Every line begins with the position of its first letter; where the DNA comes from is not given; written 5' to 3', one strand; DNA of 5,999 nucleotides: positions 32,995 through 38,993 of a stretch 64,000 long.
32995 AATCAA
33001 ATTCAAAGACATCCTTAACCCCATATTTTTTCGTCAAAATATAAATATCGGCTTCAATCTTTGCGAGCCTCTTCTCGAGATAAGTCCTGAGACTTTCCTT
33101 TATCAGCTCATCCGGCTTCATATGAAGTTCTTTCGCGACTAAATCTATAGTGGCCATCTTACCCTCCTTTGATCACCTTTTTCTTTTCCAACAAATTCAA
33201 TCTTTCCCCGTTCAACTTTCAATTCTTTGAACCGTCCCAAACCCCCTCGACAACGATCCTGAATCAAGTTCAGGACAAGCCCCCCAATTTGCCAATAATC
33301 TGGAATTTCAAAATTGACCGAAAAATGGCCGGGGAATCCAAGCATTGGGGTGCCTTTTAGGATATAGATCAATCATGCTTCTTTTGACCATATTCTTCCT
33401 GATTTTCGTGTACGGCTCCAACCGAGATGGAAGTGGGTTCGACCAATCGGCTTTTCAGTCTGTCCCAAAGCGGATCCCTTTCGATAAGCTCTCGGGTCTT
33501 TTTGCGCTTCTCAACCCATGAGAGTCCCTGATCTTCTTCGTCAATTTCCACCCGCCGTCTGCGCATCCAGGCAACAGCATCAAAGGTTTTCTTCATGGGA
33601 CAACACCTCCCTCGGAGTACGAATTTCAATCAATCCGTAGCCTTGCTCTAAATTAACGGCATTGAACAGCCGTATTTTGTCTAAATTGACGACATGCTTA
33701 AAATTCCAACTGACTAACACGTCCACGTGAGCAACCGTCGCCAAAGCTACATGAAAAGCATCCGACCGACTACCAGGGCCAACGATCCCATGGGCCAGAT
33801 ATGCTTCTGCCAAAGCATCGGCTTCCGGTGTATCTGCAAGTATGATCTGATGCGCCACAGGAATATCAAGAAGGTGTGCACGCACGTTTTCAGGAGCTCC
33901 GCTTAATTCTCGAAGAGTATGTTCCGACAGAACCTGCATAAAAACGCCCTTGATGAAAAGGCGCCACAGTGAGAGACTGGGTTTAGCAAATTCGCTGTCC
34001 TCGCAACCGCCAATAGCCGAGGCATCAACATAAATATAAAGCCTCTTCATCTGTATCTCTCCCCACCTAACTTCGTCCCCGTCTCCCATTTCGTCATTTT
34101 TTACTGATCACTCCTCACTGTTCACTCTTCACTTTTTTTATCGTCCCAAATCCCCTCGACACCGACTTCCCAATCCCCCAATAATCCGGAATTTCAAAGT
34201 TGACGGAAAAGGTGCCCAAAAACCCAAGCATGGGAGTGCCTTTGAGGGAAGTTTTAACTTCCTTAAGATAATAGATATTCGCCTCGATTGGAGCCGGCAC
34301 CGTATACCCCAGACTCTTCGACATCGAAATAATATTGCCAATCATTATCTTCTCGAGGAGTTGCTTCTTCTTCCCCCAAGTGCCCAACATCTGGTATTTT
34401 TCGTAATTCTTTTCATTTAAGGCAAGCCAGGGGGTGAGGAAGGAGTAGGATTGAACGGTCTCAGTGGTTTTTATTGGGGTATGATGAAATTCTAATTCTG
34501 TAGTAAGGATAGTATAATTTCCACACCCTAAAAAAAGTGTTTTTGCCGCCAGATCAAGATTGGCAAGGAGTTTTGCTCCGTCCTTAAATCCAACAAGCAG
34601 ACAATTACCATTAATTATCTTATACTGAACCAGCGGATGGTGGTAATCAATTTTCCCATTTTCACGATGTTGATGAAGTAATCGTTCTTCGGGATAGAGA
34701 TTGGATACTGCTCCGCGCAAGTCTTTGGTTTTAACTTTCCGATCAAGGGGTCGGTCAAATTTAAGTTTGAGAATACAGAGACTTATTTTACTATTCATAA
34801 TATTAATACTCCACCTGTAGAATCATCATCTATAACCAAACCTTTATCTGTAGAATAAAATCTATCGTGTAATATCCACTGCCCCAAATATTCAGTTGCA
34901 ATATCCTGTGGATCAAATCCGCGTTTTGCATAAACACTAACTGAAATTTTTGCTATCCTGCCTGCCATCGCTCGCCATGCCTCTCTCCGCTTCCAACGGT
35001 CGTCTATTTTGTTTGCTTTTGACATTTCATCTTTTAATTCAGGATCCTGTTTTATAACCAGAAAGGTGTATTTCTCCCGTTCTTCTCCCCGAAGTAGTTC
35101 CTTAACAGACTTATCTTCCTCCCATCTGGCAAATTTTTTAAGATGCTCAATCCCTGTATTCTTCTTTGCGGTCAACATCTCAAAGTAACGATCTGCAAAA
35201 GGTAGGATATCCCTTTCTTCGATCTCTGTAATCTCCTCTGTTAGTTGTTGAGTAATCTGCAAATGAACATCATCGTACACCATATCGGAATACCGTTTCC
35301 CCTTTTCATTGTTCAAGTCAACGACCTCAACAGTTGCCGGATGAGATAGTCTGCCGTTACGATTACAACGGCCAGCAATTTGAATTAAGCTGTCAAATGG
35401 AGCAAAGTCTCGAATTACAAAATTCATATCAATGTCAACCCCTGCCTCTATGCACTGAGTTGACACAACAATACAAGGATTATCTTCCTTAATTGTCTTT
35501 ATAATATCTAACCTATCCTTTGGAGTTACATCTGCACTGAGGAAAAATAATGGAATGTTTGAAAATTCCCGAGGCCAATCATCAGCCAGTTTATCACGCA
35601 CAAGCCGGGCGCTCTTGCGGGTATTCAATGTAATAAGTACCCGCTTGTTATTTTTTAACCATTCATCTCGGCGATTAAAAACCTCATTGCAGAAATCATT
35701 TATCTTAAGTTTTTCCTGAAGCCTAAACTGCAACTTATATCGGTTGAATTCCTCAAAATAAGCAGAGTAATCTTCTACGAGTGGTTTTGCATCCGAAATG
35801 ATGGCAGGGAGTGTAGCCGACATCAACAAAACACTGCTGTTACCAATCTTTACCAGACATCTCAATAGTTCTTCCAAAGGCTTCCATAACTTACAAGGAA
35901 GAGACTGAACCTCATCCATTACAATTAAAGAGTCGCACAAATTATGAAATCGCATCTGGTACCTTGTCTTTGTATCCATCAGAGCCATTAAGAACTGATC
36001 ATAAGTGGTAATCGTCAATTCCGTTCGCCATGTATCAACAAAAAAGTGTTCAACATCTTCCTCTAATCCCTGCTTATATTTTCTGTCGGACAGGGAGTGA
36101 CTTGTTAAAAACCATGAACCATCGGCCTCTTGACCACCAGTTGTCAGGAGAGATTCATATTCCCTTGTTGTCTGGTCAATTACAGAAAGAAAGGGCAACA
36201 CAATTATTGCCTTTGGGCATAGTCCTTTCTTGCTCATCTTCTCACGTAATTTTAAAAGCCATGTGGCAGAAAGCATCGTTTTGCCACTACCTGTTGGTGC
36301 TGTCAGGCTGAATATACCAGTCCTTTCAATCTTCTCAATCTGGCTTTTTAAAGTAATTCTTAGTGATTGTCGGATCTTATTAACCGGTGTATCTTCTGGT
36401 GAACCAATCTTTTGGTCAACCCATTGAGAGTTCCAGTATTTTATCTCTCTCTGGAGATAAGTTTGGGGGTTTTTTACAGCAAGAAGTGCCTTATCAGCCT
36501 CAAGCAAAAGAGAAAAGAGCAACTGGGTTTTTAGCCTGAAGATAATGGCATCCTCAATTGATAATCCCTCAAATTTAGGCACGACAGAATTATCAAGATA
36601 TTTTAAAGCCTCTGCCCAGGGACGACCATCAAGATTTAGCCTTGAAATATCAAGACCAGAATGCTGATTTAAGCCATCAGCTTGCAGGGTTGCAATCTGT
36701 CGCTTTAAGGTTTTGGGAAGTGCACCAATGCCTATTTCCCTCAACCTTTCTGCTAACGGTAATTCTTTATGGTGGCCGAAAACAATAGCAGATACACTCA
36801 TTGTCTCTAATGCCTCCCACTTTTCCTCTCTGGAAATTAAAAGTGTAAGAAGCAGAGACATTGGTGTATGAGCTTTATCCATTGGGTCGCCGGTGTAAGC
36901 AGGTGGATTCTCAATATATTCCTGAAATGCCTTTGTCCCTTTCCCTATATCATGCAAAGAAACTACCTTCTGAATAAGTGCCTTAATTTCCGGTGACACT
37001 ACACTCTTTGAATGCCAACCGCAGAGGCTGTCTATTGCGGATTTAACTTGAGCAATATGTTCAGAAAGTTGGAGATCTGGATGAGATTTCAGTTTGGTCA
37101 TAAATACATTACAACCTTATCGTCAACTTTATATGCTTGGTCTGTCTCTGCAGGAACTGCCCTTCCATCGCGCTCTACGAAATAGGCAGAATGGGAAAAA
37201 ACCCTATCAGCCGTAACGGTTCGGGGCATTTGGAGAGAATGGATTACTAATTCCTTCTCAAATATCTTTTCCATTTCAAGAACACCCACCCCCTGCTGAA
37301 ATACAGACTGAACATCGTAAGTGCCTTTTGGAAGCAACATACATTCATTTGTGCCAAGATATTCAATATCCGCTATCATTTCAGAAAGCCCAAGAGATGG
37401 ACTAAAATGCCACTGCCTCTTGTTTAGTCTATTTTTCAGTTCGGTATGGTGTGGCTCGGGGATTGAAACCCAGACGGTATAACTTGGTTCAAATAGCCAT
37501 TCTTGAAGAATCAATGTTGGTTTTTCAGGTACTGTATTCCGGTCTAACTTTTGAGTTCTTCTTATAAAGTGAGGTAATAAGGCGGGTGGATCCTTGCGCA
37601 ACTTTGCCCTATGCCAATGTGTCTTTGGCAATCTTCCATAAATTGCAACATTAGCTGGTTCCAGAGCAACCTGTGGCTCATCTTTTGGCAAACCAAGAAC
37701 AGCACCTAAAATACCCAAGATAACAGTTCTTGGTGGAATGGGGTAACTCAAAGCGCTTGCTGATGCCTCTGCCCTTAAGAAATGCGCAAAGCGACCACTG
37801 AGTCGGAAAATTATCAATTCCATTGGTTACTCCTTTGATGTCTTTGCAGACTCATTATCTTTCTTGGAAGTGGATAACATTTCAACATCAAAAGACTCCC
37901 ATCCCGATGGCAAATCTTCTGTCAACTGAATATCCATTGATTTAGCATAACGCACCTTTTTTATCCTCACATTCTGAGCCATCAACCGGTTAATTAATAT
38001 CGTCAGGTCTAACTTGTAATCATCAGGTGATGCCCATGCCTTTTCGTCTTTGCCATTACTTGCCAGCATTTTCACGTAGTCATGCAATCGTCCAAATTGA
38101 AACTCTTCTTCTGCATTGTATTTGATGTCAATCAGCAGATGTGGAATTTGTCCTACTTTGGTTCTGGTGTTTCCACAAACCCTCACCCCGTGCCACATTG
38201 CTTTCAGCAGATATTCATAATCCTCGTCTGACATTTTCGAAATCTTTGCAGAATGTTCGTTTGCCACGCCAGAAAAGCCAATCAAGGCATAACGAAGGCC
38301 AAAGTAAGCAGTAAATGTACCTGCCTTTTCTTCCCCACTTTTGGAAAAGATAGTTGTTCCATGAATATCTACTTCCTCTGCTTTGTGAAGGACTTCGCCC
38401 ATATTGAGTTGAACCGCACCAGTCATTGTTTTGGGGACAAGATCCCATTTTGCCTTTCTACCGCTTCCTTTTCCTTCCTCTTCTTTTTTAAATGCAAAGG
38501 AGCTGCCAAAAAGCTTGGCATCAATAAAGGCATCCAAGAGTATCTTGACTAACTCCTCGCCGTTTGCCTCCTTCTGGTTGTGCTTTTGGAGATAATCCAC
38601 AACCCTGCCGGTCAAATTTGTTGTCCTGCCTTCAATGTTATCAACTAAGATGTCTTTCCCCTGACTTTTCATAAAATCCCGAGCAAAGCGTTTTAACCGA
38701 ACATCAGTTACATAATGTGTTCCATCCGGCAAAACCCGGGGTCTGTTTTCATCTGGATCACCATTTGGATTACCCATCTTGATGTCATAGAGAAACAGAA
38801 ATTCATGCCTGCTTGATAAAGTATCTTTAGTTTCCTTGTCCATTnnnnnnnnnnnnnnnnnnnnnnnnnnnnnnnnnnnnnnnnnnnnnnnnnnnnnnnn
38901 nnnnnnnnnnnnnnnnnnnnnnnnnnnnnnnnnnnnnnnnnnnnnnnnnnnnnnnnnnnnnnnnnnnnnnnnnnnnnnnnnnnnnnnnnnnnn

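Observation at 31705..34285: Three TA-like two-gene cassettes stacked between cas6 and cas1, separated by duplicated copies of the cas6 3' end (two junctions with a GTGAWCA heptamer tract)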

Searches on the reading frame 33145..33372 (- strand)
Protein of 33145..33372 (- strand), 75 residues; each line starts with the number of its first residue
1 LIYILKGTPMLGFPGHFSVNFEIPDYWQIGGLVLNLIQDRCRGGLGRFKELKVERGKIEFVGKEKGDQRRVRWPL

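Call 29: search_protein_families(library=pfam, proteins=[window:33145-33372:-], max_evalue=10)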
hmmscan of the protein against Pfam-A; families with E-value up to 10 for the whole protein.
window:33145-33372:- (75 aa): 3 families
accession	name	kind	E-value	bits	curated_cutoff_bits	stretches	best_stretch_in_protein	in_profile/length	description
PF17262.7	Cas6b_C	-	0.00011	22.8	39.4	1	4-31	75-102/114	Cas6b C-terminal domain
PF24917.1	BLTP3A_B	-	0.052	11.2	24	1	24-73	156-205/1429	Bridge-like lipid transfer protein family member 3A/B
PF07203.16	DUF1412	-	0.069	13.8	25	1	23-44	9-30/53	Protein of unknown function (DUF1412)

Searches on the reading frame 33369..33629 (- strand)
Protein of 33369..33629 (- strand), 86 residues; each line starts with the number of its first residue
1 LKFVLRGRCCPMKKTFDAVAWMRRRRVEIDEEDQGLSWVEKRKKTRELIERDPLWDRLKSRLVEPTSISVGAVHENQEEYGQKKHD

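Call 6: search_protein_families(library=pfam, proteins=[window:33369-33629:-], max_evalue=0.01)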
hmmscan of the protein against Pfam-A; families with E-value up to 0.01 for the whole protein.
window:33369-33629:- (86 aa): 0 families

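Call 7: search_protein_families(library=ncbifam, proteins=[window:33369-33629:-], max_evalue=0.01)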
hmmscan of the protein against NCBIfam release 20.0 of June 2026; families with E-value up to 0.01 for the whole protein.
window:33369-33629:- (86 aa): 0 families

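Call 29: search_protein_families(library=pfam, proteins=[window:33369-33596:-], max_evalue=10)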
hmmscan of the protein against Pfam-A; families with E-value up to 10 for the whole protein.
window:33369-33596:- (75 aa): 0 families

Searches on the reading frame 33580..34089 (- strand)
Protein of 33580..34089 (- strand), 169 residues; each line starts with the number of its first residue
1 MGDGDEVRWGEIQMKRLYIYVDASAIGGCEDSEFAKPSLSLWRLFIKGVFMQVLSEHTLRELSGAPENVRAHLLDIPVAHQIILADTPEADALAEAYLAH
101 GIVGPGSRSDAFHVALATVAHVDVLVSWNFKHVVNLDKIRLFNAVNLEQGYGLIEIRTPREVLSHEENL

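Call 6: search_protein_families(library=pfam, proteins=[window:33580-34089:-], max_evalue=0.01)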
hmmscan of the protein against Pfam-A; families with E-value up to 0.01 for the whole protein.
window:33580-34089:- (169 aa): 0 families

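Call 7: search_protein_families(library=ncbifam, proteins=[window:33580-34089:-], max_evalue=0.01)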
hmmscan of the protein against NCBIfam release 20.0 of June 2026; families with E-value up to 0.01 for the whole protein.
window:33580-34089:- (169 aa): 0 families

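Call 29: search_protein_families(library=pfam, proteins=[window:33580-34053:-], max_evalue=10)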
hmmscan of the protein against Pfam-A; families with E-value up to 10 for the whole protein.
window:33580-34053:- (157 aa): 1 family
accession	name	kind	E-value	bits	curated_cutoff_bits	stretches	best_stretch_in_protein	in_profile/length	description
PF01850.27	PIN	-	0.077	14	23.6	1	7-113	1-108/120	PIN domain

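Call 30: search_solved_structures(query=window:33580-34053:-, max_evalue=10)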
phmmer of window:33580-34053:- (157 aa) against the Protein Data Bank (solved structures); distinct sequences matched with E-value up to 10: 0.

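Call 46: find_homologous_proteins(query=window:33580-34053:-, max_evalue=0.00001)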
Query window:33580-34053:- (157 aa): 3930 proteins with E <= 0.00001 among 4022 candidates; the best 120 are listed.
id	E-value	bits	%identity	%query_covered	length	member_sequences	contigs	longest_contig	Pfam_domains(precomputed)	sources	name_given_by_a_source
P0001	5.2e-97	340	100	99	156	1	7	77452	-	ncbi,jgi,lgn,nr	ncbi:MAG: type II toxin-antitoxin system VapC family toxin [Deltaproteobacteria bacterium]|nr:type I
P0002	5.8e-87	307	90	99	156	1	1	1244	-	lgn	-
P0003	1.0e-86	306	89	99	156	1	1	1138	-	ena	-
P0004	1.8e-86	306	88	99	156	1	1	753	-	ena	-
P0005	2.9e-85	302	88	99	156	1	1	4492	-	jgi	-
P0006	9.3e-85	300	85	99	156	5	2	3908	-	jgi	jgi:hypothetical protein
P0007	1.6e-84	299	87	99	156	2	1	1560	-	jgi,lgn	jgi:hypothetical protein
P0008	1.4e-82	293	87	99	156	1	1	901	-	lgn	-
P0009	4.1e-81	288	83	99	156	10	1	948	-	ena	-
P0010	5.9e-81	288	83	99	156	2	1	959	-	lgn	-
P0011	7.5e-78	278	81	99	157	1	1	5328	-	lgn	-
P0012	9.8e-78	277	79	99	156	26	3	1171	-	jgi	jgi:hypothetical protein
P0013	1.5e-77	277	79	99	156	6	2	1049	-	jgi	jgi:hypothetical protein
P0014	1.7e-77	277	78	99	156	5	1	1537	-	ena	-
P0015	1.9e-77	276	81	99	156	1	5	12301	-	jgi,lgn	jgi:hypothetical protein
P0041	2.4e-75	270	78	99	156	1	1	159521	-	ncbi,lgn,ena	-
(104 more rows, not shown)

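Call 47: find_encoding_contigs(protein=P0001, flank=6000, max_places=10)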
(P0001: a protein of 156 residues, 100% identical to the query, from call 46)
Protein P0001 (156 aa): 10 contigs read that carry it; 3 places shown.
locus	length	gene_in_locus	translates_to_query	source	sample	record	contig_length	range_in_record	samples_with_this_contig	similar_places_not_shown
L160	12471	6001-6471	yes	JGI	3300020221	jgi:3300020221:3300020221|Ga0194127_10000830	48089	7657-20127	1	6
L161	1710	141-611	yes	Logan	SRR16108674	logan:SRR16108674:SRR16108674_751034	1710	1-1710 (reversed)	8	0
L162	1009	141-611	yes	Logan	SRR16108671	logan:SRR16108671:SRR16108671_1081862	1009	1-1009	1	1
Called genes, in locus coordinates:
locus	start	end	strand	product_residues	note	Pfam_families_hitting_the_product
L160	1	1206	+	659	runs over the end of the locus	PF09484:Cas_TM1802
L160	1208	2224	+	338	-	PF05107:Cas_Cas7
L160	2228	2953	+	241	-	PF09704:Cas_Cas5d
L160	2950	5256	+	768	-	PF18019:Cas3_HD (faint), PF04851:ResIII, PF00270:DEAD, PF00271:Helicase_C, PF22590:Cas3-like_C_2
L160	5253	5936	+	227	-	PF17955:Cas6b_N, PF17262:Cas6b_C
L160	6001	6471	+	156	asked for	-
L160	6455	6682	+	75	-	-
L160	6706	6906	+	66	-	-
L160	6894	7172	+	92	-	PF27273:MJ0235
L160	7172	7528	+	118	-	PF20126:TumE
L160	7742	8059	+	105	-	PF01909:NTP_transf_2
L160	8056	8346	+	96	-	PF18765:Polbeta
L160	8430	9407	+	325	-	PF01867:Cas_Cas1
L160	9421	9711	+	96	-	PF09827:CRISPR_Cas2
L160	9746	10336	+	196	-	PF01930:Cas_Cas4, PF12705:PDDEXK_1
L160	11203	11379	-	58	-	-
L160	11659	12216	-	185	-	-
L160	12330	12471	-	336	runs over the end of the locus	-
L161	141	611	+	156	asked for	-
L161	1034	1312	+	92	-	PF27273:MJ0235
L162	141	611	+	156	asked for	-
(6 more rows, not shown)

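Call 62: find_encoding_contigs(protein=P0041, flank=2500, max_places=3)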
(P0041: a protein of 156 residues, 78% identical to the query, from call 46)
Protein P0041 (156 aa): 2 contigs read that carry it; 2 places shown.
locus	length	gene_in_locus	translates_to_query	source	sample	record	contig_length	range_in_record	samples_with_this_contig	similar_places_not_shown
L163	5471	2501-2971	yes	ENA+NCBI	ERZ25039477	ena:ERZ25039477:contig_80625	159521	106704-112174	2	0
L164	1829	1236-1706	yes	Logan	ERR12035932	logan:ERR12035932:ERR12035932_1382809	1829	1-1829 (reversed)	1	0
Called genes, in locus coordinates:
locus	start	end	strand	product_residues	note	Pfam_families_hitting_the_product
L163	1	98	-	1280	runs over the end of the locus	PF13289:SIR2_2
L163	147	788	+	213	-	-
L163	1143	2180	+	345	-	PF08378:NERD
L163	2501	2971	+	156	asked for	-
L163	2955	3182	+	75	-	-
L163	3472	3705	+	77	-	-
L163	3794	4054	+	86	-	PF02604:PhdYeFM_antitox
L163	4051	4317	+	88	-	PF05016:ParE_toxin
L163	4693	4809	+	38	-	-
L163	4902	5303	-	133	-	PF01850:PIN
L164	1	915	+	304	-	?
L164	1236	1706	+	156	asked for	-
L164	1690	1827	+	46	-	?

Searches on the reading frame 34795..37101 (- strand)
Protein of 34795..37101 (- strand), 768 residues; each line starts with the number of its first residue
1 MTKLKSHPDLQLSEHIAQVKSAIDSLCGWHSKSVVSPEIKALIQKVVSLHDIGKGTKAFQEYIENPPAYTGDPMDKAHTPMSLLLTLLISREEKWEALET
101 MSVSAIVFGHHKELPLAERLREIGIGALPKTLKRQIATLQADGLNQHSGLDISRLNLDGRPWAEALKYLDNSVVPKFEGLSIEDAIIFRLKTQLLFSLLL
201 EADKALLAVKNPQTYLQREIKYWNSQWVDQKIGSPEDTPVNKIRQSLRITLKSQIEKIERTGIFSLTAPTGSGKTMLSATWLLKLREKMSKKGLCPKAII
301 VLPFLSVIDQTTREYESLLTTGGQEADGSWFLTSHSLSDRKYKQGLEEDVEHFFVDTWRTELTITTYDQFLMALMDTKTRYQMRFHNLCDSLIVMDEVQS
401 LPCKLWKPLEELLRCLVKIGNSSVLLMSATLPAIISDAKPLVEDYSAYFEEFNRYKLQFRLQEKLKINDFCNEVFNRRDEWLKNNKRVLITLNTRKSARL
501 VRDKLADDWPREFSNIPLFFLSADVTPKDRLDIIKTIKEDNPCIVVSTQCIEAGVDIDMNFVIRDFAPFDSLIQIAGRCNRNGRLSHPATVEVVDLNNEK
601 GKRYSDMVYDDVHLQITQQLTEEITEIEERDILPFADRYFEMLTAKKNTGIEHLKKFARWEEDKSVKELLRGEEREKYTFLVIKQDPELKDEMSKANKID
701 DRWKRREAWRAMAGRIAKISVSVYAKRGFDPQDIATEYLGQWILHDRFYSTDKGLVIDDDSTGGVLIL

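Call 6: search_protein_families(library=pfam, proteins=[window:34795-37101:-], max_evalue=0.01)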
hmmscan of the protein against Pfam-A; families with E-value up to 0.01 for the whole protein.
window:34795-37101:- (768 aa): 6 families
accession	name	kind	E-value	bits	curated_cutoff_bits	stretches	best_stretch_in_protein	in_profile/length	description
PF22590.2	Cas3-like_C_2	-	4.3e-17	62.7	27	1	485-583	2-105/106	CRISPR-associated nuclease/helicase Cas3, C-terminal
PF04851.21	ResIII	-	2e-11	44.5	22.5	1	253-431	17-162/164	Type III restriction enzyme, res subunit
PF00270.35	DEAD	-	2.2e-11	44.2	26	1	265-433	18-162/167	DEAD/DEAH box helicase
PF00271.37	Helicase_C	-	1.6e-10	41.7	23.5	1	474-583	10-110/110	Helicase conserved C-terminal domain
PF18019.7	Cas3_HD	-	2.8e-05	24.7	23.1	1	23-121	42-138/207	Cas3, HD domain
PF13401.12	AAA_22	-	0.00037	21.2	27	1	260-420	4-108/130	AAA domain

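Call 7: search_protein_families(library=ncbifam, proteins=[window:34795-37101:-], max_evalue=0.01)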
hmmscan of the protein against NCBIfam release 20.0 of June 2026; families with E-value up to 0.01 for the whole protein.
window:34795-37101:- (768 aa): 12 families
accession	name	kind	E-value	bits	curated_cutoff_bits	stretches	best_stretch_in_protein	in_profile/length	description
TIGR01587.1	cas3_core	equivalog_domain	2.1e-44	152.1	102.45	1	266-623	4-357/358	CRISPR-associated helicase Cas3'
TIGR02621.3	cas3_GSU0051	exception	4.8e-36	124.9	400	1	266-621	35-405/854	type I-G CRISPR-associated helicase/endonuclease Cas3g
NF007248.0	PRK09694.1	equivalog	3.4e-18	65.1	569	2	543-643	623-724/878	CRISPR-associated helicase/endonuclease Cas3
TIGR01596.1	cas3_HD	equivalog_domain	6.9e-18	65.3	43.45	1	13-204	2-174/178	CRISPR-associated endonuclease Cas3''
TIGR04121.1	DEXH_lig_assoc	equivalog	3.7e-06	25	850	1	480-581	243-345/804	ligase-associated DNA damage response DEXH box helicase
TIGR02562.1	cas3_yersinia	equivalog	4e-06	24.9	565.95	1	538-587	835-883/1110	type I-F CRISPR-associated helicase Cas3f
NF010338.0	PRK13767.1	equivalog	0.00018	19.9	849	0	472-564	272-365/877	ATP-dependent helicase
TIGR04095.1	dnd_restrict_1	equivalog_domain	0.0013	17.9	600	0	260-369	25-118/451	DNA phosphorothioation system restriction enzyme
TIGR00643.1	recG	equivalog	0.0014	17.5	659.4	1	504-604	471-574/629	ATP-dependent DNA helicase RecG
TIGR01054.1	rgy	equivalog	0.005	14.4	471.7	1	254-385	88-205/1172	reverse gyrase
NF008394.0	PRK11192.1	equivalog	0.007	15.2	507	0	484-585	246-344/441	ATP-dependent RNA helicase SrmB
TIGR03158.1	cas3_cyano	exception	0.0076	15.4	69.1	0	544-578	321-355/357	type I-D CRISPR-associated helicase Cas3'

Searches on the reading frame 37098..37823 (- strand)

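Call 6: search_protein_families(library=pfam, proteins=[window:37098-37823:-], max_evalue=0.01)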
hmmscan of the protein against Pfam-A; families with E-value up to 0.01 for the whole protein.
window:37098-37823:- (241 aa): 1 family
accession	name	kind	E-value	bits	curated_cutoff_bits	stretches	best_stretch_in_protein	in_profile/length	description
PF09704.15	Cas_Cas5d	-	3.9e-11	43.8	23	1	4-163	2-159/217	CRISPR-associated protein (Cas_Cas5)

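Call 7: search_protein_families(library=ncbifam, proteins=[window:37098-37823:-], max_evalue=0.01)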
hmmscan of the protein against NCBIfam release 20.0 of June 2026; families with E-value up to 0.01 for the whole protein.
window:37098-37823:- (241 aa): 3 families
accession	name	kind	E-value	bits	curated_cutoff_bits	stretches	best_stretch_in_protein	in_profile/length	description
TIGR02592.1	cas_Cas5h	exception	5.7e-27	95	97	1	4-240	3-240/241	type I-B CRISPR-associated protein Cas5b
TIGR02593.1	CRISPR_cas5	subfamily_domain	4.7e-10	39.1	17.8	1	4-45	2-43/43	CRISPR-associated protein Cas5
TIGR01895.1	cas_Cas5t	exception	0.00047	19.8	96.7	0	1-45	1-46/217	type I-B CRISPR-associated protein Cas5b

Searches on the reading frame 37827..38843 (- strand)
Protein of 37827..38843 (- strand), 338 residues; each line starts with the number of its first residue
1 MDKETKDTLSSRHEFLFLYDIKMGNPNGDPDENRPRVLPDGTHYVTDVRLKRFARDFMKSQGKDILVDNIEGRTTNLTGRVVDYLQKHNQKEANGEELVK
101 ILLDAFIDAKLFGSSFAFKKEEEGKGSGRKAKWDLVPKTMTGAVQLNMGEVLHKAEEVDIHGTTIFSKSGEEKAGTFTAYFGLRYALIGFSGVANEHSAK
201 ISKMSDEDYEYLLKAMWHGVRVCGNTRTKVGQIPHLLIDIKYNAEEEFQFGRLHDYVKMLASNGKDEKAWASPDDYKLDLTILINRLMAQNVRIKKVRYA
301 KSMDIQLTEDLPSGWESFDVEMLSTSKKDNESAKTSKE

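Call 57: search_protein_families(library=pfam, proteins=[window:37827-38843:-], max_evalue=0.0001)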
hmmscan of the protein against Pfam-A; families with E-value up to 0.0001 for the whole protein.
window:37827-38843:- (338 aa): 1 family
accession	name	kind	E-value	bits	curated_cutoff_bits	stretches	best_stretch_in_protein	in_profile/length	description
PF05107.17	Cas_Cas7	-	8e-48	163.6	33.2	1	12-280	2-248/249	CRISPR-associated protein Cas7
